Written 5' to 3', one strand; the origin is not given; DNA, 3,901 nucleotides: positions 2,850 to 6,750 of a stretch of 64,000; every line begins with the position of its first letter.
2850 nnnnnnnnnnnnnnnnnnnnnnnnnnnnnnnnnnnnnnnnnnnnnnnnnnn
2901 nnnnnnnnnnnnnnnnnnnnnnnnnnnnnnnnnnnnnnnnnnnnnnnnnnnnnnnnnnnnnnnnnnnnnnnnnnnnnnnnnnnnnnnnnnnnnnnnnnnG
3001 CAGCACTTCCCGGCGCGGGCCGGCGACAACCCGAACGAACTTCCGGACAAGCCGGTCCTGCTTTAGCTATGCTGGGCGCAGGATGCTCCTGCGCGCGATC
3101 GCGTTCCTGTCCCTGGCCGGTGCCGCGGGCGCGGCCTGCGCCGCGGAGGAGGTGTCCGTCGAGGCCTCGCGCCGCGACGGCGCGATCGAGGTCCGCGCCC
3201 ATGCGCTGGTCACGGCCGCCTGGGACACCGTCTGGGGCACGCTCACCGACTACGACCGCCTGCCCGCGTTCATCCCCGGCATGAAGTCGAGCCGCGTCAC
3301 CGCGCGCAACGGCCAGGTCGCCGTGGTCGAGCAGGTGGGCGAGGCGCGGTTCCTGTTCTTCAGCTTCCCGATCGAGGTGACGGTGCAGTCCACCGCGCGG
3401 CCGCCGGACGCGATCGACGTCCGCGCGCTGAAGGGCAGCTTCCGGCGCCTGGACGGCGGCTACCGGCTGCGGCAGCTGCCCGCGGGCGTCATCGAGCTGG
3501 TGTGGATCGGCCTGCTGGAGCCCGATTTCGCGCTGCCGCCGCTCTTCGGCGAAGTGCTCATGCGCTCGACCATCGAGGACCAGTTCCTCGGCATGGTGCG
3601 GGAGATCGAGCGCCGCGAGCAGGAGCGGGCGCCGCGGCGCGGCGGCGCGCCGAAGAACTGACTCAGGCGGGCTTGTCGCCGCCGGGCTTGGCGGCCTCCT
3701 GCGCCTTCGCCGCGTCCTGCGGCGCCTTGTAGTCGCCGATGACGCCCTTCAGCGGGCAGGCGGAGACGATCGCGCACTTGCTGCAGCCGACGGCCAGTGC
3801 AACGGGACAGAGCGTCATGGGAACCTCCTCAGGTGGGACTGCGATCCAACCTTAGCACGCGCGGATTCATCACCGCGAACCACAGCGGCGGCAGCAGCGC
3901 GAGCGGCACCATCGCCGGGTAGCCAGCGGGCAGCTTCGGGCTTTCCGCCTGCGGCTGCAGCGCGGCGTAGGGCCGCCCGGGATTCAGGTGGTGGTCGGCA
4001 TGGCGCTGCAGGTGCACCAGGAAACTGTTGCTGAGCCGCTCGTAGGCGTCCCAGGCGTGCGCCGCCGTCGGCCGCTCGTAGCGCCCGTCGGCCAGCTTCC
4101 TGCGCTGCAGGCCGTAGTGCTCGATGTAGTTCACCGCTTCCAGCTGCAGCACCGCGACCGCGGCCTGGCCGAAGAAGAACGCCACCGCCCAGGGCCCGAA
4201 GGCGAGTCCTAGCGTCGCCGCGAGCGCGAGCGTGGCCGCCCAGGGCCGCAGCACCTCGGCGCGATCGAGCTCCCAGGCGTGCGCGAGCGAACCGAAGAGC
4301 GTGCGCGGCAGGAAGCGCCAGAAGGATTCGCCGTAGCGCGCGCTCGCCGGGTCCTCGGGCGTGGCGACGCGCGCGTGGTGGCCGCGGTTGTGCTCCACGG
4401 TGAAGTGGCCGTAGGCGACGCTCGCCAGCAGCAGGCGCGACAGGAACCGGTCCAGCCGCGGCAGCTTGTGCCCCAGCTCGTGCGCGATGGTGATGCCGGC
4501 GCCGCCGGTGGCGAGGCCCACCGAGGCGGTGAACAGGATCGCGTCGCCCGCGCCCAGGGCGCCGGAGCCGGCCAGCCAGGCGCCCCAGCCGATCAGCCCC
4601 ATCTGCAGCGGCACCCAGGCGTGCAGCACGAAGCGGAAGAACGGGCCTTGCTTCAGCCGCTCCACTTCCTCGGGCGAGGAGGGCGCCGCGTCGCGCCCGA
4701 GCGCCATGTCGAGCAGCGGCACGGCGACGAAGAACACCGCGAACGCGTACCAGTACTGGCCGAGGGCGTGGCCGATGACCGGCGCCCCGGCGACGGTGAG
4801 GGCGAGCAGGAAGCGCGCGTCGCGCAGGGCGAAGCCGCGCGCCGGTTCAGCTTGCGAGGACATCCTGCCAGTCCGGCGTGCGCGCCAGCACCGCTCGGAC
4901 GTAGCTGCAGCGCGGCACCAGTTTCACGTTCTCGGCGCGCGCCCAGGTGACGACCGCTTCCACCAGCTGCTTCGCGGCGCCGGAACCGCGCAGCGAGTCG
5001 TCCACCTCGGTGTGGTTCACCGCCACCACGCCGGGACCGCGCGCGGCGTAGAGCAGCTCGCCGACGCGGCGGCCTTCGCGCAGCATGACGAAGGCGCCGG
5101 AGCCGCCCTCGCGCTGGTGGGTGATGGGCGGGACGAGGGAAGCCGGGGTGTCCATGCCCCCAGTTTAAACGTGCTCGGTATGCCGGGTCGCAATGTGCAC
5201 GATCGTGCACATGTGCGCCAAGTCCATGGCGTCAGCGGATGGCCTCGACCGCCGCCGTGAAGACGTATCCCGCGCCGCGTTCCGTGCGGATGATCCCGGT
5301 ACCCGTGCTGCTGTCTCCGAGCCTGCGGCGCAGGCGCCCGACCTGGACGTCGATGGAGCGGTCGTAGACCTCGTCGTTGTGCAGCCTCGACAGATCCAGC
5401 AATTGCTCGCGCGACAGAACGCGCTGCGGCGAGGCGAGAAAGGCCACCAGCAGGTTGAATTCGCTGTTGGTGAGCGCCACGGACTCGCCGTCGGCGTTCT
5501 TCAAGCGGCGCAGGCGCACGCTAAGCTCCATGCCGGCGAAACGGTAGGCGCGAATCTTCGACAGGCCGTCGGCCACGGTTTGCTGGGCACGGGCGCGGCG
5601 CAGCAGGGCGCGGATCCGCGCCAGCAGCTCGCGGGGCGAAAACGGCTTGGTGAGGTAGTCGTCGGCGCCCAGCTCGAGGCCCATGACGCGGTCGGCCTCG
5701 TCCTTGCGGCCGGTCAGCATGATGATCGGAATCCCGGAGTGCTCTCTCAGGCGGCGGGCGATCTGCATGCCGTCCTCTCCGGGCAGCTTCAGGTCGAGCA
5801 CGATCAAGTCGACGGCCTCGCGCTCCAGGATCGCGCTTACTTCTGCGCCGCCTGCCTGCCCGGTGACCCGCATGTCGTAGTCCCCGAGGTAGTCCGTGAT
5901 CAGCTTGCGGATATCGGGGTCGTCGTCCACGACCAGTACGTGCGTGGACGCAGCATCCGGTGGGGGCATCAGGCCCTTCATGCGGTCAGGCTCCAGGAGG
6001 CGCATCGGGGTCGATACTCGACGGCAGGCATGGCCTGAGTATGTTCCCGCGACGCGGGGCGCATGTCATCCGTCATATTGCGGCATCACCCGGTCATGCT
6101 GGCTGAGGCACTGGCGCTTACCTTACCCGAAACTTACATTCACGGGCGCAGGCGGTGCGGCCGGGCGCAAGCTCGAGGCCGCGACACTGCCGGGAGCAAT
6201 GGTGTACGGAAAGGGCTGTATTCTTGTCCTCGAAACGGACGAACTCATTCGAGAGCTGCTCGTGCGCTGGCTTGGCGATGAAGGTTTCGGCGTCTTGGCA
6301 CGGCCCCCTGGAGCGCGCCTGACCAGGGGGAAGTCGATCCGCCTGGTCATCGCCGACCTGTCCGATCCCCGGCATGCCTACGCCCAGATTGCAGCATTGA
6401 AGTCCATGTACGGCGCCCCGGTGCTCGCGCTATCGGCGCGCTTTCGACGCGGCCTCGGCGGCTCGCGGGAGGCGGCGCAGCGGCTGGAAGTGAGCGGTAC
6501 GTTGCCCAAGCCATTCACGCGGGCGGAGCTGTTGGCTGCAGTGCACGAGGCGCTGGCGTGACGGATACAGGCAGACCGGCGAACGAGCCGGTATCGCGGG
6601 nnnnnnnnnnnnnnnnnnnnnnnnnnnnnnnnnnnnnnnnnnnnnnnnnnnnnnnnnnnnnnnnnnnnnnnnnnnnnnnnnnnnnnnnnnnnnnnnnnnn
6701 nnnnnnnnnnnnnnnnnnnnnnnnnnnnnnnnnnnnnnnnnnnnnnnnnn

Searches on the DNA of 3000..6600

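Call 57: search_rna_families(source=window, start=3000, end=6600, threshold=evalue, max_evalue=1)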
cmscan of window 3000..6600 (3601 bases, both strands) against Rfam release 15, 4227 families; matches with E-value up to 1: 0.
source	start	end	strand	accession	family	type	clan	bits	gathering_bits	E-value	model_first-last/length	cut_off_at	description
